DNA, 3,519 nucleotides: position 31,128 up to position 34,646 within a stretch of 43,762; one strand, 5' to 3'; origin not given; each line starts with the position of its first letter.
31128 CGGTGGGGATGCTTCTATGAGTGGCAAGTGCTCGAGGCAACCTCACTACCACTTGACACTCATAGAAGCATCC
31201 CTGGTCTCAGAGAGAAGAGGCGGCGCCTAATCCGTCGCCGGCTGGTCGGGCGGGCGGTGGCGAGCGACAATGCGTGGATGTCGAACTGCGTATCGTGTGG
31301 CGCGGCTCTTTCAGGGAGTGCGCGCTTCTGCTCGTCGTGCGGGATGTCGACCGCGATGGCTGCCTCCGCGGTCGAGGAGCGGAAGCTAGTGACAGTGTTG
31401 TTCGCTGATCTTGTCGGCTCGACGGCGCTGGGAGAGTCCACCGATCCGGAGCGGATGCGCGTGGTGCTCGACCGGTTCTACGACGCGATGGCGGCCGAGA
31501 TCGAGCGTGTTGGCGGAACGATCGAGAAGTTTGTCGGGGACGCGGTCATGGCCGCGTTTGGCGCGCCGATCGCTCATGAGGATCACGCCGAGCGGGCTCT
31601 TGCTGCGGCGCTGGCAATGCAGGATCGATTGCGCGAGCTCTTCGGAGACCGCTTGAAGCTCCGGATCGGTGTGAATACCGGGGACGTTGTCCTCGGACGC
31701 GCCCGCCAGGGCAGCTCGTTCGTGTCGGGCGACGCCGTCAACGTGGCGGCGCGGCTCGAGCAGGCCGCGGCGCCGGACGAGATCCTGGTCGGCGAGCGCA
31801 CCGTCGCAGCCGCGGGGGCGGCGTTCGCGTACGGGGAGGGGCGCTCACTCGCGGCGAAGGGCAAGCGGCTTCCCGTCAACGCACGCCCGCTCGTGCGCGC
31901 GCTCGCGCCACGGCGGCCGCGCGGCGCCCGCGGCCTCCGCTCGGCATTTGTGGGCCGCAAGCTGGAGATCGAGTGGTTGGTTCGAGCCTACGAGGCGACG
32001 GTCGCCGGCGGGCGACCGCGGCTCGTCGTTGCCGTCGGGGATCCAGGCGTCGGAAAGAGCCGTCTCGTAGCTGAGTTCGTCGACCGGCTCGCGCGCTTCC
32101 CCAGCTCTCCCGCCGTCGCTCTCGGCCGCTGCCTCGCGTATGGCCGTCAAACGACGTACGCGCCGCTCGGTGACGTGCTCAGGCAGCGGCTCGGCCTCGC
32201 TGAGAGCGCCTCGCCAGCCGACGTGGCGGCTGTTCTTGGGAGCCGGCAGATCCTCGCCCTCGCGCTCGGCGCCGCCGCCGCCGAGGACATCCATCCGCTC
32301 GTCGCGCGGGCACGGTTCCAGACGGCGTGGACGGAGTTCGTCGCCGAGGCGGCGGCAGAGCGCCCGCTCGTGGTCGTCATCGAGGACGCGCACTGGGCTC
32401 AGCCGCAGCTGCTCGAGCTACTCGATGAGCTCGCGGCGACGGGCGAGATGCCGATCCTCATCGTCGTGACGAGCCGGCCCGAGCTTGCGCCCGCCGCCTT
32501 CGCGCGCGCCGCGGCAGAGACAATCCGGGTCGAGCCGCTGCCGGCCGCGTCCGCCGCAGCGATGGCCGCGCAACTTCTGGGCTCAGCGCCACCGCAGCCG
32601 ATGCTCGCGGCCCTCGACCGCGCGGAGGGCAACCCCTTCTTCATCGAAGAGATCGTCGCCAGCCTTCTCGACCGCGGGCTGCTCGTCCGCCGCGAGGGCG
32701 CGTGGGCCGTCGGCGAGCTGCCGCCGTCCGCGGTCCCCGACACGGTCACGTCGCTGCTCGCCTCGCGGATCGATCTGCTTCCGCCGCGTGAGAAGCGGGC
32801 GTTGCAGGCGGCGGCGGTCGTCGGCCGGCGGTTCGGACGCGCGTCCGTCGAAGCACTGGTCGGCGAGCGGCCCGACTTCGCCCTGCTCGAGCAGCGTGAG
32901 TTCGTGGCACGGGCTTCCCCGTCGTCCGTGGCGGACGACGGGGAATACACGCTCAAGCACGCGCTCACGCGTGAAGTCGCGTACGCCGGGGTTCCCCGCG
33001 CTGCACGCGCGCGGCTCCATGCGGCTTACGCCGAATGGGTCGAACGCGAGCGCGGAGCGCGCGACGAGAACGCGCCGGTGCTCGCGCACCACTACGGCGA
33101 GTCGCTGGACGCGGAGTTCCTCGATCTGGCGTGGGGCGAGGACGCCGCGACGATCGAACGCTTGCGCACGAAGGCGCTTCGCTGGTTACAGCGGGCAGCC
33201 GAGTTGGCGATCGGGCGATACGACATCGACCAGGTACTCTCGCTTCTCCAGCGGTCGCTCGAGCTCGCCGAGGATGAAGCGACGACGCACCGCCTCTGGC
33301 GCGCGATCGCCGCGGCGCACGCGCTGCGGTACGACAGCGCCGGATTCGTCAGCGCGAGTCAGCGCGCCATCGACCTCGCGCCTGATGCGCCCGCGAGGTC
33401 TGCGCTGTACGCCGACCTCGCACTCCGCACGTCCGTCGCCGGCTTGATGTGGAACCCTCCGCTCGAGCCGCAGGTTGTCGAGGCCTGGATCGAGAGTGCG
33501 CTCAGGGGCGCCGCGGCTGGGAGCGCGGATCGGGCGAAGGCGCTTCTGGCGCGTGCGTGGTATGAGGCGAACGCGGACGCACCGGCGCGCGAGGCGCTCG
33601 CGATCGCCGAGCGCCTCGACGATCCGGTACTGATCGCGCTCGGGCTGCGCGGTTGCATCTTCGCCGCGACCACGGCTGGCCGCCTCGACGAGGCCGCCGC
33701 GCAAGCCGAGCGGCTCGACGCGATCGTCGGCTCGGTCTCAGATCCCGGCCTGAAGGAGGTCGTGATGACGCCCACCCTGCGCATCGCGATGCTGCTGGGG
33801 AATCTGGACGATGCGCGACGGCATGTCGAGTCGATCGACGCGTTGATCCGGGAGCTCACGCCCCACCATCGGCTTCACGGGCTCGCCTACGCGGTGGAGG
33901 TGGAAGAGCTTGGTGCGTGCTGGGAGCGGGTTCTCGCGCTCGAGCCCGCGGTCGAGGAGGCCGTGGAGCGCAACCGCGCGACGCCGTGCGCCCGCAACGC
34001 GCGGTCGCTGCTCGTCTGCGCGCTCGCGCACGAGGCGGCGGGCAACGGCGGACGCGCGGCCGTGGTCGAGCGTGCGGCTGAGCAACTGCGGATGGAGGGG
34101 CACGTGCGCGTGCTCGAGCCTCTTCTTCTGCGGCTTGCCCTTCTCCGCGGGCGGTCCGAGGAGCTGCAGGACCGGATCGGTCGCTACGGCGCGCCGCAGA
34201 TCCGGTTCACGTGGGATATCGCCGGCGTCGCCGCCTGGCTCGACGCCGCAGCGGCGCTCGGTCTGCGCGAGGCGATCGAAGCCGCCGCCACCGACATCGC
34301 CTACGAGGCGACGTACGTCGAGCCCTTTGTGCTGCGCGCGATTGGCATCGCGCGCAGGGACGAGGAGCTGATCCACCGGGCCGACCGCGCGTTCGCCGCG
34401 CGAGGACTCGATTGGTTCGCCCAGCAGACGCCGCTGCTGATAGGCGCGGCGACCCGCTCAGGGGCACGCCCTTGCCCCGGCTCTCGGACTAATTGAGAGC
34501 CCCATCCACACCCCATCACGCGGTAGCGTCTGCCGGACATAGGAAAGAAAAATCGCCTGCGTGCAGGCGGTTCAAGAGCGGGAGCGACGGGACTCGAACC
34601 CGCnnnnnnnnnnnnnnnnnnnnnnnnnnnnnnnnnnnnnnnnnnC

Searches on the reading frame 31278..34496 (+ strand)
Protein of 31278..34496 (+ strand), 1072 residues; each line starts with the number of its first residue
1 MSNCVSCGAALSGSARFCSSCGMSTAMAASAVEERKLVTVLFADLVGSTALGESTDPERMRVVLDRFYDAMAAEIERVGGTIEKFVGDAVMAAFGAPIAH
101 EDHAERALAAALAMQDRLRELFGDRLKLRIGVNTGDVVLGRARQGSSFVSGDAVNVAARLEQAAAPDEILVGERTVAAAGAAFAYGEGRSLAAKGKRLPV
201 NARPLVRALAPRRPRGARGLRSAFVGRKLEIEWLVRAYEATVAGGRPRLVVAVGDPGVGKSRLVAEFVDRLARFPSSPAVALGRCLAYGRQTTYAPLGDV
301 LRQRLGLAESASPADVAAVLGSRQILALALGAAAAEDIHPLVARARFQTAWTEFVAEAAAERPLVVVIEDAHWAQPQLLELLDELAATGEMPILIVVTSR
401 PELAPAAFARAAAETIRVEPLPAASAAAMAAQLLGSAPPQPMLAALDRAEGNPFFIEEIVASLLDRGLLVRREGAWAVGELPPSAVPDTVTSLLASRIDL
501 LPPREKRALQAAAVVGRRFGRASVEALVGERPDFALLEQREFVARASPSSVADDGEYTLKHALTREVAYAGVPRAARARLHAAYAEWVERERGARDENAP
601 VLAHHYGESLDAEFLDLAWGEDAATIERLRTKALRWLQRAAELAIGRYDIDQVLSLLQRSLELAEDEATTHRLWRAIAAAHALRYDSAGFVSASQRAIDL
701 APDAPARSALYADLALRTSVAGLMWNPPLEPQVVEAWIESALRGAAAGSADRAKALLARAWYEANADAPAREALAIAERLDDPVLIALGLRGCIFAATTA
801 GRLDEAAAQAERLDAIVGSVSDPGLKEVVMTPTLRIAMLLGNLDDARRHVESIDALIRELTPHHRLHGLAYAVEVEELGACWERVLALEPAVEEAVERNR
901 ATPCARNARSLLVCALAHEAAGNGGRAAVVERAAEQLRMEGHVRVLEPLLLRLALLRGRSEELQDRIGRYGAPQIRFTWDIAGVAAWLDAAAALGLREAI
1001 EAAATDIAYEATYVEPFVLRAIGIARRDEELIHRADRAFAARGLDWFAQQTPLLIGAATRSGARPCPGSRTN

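Call 8: search_protein_families(library=pfam, proteins=[window:31278-34496:+], max_evalue=0.01)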
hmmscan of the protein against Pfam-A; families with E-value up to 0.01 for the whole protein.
window:31278-34496:+ (1072 aa): 6 families
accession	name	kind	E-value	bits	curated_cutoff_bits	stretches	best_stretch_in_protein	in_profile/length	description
PF13191.12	AAA_16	-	2.9e-23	83.6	32.6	1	224-396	2-167/167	AAA ATPase domain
PF00211.25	Guanylate_cyc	-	5.7e-21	75.4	21.9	1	34-179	5-155/183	Adenylate and Guanylate cyclase catalytic domain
PF13401.12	AAA_22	-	2e-06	28.6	27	1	247-398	5-123/130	AAA domain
PF13240.11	Zn_Ribbon_1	-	0.00044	20.4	25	1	4-23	2-21/23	zinc-ribbon domain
PF13248.11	Zn_ribbon_3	-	0.00097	19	27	1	3-23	4-24/26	zinc-ribbon domain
PF13671.12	AAA_33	-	0.0019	19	27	0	249-414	1-122/143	AAA domain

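Call 9: search_protein_families(library=padloc, proteins=[window:31278-34496:+], max_evalue=0.01)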
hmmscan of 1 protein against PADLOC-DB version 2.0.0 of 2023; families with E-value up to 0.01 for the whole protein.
window:31278-34496:+ (1072 aa): 11 families
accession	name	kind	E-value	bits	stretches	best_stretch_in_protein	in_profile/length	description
PDLC00734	PycC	-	1.9e-17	61.5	1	20-163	173-323/374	Pycsar cyclase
PDLC02367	PycC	-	3.3e-15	54.1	1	38-178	44-191/226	-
PDLC02370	PycC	-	3.1e-12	44.5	1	34-176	78-235/340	-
PDLC00766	PycC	-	6.6e-10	36.8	1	36-173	43-189/232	Pycsar cyclase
PDLC00764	PycC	-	2.8e-07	27.8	1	30-122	87-180/449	Pycsar cyclase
PDLC02369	PycC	-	7.1e-07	27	1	35-176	44-188/248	-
PDLC00765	PycC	-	1.8e-05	22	1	39-175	259-408/477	Pycsar cyclase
PDLC00767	PycC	-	0.00061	17.2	1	33-123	88-183/337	Pycsar cyclase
PDLC00763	PycC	-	0.00076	16.9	1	38-174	54-202/268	Pycsar cyclase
PDLC00761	PycC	-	0.0018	15.2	1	40-97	108-165/438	Pycsar cyclase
PDLC02366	PycC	-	0.0032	14.5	1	42-182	282-436/486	-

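Call 12: find_encoding_contigs(protein=window:31278-34496:+, flank=10000, max_places=10)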
Protein window:31278-34496:+ (1072 aa): no gene with exactly this product is on record in the collection.

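Call 40: find_homologous_proteins(query=window:31278-34496:+, max_evalue=1e-30)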
Query window:31278-34496:+ (1072 aa): 7017 proteins with E <= 1e-30 among 8000 candidates; the best 120 are listed.
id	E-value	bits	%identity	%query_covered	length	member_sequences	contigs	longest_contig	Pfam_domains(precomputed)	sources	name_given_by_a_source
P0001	0.0e+0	2201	99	98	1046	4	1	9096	PF13401.13,PF00211.26,PF13191.13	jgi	-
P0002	0.0e+0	1463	68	98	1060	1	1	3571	PF13401.13,PF00211.26,PF13191.13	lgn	-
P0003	0.0e+0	1045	53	95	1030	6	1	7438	PF13401.13,PF00211.26,PF13191.13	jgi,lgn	jgi:class 3 adenylate cyclase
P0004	0.0e+0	1038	53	95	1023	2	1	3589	PF05729.19,PF13401.13,PF00211.26,PF13191.13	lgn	-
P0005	0.0e+0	1014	53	95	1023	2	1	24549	PF13401.13,PF00211.26,PF13191.13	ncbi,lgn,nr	ncbi:MAG TPA: adenylate/guanylate cyclase domain-containing protein [Gaiellaceae bacterium]|nr:adeny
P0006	4.1e-298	1010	53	94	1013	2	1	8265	PF13401.13,PF00211.26,PF13191.13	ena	-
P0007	4.2e-297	1007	52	95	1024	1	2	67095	PF13401.13,PF00211.26,PF13191.13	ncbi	ncbi:MAG: adenylate/guanylate cyclase domain-containing protein [Chloroflexota bacterium]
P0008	1.3e-296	1005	53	94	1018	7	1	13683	PF13401.13,PF00211.26,PF13191.13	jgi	jgi:class 3 adenylate cyclase/tetratricopeptide (TPR) repeat protein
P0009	1.5e-296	1005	52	95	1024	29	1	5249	PF13401.13,PF00211.26,PF13191.13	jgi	-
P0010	1.1e-293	996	50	98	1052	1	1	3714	PF13240.12,PF13401.13,PF00211.26,PF13191.13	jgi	jgi:class 3 adenylate cyclase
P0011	3.5e-293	994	50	98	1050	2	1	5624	PF00211.26,PF13191.13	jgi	jgi:class 3 adenylate cyclase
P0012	9.3e-293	993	49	98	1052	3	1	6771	PF13240.12,PF00211.26,PF13191.13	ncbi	-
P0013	3.9e-291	987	52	95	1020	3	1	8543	PF13401.13,PF00211.26,PF13191.13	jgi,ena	-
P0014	1.2e-290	986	50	98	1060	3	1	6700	PF13240.12,PF13401.13,PF00211.26,PF13191.13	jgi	jgi:class 3 adenylate cyclase/tetratricopeptide (TPR) repeat protein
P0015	3.3e-290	984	50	99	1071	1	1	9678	PF13401.13,PF00211.26,PF13191.13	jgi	jgi:class 3 adenylate cyclase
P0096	9.2e-281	953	49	98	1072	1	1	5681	PF13240.12,PF13401.13,PF00211.26,PF13191.13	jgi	jgi:class 3 adenylate cyclase/tetratricopeptide (TPR) repeat protein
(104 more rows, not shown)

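Call 41: find_encoding_contigs(protein=P0001, flank=10000, max_places=6)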
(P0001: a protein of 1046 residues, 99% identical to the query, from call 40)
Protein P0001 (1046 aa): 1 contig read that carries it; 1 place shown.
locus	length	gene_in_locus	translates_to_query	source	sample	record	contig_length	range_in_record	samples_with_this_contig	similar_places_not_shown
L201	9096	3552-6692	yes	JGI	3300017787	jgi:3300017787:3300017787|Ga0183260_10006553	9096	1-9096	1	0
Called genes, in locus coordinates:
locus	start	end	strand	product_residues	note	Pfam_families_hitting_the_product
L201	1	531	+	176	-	?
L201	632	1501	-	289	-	PF02012:BNR (faint), PF15902:Sortilin-Vps10 (weak), PF25852:DUF6242_C (faint)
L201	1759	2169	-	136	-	PF12680:SnoaL_2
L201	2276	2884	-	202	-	PF01872:RibD_C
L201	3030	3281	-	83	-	-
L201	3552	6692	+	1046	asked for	PF00211:Guanylate_cyc, PF13191:AAA_16, PF13401:AAA_22 (weak)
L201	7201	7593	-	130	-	PF12802:MarR_2, PF22166:WHD_ArnR1 (weak), PF01047:MarR, PF08100:Dimerisation (weak)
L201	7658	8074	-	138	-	PF01878:EVE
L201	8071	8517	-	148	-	PF10604:Polyketide_cyc2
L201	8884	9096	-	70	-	?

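Call 42: find_encoding_contigs(protein=P0002, flank=10000, max_places=6)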
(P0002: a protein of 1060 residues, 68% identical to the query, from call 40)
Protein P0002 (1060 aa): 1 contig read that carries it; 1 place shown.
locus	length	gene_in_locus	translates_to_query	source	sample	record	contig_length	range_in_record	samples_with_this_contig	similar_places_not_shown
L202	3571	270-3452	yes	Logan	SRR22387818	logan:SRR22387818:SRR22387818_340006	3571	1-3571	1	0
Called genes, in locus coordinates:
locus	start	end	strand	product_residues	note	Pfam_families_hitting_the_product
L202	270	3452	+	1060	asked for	PF00211:Guanylate_cyc, PF13191:AAA_16, PF13401:AAA_22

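Call 80: find_encoding_contigs(protein=P0005, flank=10000, max_places=3)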
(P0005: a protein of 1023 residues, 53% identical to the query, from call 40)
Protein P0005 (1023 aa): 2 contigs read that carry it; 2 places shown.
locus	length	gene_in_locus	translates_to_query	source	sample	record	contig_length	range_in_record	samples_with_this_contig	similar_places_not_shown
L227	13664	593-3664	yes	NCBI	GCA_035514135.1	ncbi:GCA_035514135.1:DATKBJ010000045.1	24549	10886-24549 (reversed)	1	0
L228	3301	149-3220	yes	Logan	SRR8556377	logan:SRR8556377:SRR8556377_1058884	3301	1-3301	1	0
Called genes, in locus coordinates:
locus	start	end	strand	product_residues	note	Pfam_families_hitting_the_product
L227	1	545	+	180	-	PF14257:DUF4349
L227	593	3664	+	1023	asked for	PF00211:Guanylate_cyc, PF13191:AAA_16, PF13401:AAA_22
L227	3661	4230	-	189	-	PF00072:Response_reg, PF03861:ANTAR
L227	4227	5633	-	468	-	PF01590:GAF, PF13185:GAF_2, PF13492:GAF_3, PF07536:HWE_HK, PF07568:HisKA_2, PF02518:HATPase_c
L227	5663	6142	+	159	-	PF10027:DUF2269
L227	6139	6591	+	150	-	-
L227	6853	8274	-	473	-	PF03951:Gln-synt_N, PF00120:Gln-synt_C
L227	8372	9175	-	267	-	PF13489:Methyltransf_23 (faint), PF08241:Methyltransf_11 (weak), PF08242:Methyltransf_12, PF13649:Methyltransf_25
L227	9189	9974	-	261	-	PF06182:ABC2_membrane_6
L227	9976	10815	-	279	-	PF01061:ABC2_membrane (weak), PF06182:ABC2_membrane_6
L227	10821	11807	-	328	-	PF00005:ABC_tran, PF13304:AAA_21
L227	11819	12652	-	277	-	PF01061:ABC2_membrane, PF12698:ABC2_membrane_3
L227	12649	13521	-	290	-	PF00005:ABC_tran, PF13555:AAA_29 (weak), PF13304:AAA_21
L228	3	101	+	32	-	?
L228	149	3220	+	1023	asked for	PF00211:Guanylate_cyc, PF13191:AAA_16, PF13401:AAA_22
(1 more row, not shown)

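Call 81: find_encoding_contigs(protein=P0008, flank=10000, max_places=3)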
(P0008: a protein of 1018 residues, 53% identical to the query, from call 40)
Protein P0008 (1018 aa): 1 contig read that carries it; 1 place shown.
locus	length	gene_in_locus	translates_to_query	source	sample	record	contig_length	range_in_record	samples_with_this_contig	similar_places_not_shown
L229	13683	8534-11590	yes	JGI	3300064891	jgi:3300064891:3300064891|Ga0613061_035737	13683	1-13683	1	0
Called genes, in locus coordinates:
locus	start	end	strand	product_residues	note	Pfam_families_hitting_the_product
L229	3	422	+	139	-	?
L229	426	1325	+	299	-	-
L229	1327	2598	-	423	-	PF02550:AcetylCoA_hydro, PF13336:AcetylCoA_hyd_C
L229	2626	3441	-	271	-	-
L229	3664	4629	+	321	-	PF00582:Usp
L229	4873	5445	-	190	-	-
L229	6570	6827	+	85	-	-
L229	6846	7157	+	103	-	-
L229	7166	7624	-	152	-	PF08327:AHSA1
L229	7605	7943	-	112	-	PF12840:HTH_20, PF01022:HTH_5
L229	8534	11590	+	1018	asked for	PF00211:Guanylate_cyc, PF13191:AAA_16, PF13401:AAA_22 (weak)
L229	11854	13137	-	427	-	PF00675:Peptidase_M16, PF05193:Peptidase_M16_C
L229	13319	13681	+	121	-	?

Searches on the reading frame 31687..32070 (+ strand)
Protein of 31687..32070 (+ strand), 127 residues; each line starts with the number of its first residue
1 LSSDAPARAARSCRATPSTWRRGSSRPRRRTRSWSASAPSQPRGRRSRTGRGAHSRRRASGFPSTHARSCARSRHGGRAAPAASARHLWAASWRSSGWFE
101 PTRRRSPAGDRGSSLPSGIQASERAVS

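Call 72: search_protein_families(library=pfam, proteins=[window:31687-32070:+], max_evalue=0.1)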
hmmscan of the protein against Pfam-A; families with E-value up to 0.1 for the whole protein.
window:31687-32070:+ (127 aa): 0 families
